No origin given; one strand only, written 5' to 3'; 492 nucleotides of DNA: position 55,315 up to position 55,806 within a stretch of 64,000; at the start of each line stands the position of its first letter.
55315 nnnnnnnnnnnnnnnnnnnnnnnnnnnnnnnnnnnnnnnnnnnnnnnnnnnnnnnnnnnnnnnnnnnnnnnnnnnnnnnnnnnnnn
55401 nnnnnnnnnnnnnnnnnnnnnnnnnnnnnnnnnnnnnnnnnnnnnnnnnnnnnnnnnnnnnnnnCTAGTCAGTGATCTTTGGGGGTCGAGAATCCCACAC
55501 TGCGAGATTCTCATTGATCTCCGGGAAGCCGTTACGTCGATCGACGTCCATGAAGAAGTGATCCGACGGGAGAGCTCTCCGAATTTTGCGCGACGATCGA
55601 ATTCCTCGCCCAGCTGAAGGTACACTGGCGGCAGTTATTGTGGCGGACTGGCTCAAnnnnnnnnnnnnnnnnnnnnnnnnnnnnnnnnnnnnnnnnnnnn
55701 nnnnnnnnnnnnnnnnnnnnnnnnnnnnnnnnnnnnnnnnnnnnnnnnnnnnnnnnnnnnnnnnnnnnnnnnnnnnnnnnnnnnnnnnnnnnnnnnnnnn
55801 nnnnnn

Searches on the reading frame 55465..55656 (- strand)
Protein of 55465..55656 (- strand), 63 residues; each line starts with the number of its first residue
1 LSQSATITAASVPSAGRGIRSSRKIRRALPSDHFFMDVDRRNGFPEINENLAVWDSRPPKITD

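Call 23: search_protein_families(library=pfam, proteins=[window:55465-55656:-], max_evalue=10)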
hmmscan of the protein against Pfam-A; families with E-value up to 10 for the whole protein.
window:55465-55656:- (63 aa): 0 families

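Call 24: find_homologous_proteins(query=window:55465-55656:-, max_evalue=1)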
Query window:55465-55656:- (63 aa): 1 proteins with E <= 1 among 1 candidates.
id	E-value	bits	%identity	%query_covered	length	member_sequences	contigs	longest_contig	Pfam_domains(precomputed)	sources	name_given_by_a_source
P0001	4.7e-34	132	100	100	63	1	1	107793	-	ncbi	ncbi:MAG: hypothetical protein ACHQUB_00350 [Candidatus Saccharimonadia bacterium]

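Call 39: search_protein_families(library=phrogs, proteins=[window:55465-55656:-], max_evalue=1)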
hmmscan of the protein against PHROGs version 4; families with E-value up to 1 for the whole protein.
window:55465-55656:- (63 aa): 0 families

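Call 40: search_protein_families(library=ncbifam, proteins=[window:55465-55656:-], max_evalue=1)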
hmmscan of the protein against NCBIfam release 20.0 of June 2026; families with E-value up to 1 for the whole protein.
window:55465-55656:- (63 aa): 0 families

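Call 42: search_protein_representatives(protein=window:55465-55656:-)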
Query: 63 residues. Proteins with E-value up to 0.001 (for the whole library): 1; up to 1e-10: 1; up to 1e-30: 1. The best 1 are listed.
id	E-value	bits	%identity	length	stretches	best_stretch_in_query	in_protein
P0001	1.5e-34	132.1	100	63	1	1-63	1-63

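Call 59: predict_structure(protein=window:55465-55656:-)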
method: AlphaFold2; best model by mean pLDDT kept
length: 63 residues; sequences in the alignment: 1
mean_pLDDT: 56.9   pTM: 0.13
mean pLDDT of the five models: 56.9, 55.1, 50.9, 49.3, 46.8
residues with pLDDT >= 90: 0; 70-90: 3; 50-70: 55; < 50: 5
segments of 3 or more residues with pLDDT < 50: none
pLDDT, mean of each block of 10 residues (from residue 1): 60 54 55 51 55 63 69
secondary structure: DSSP gave nothing for this model
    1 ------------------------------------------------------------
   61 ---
elements in order:
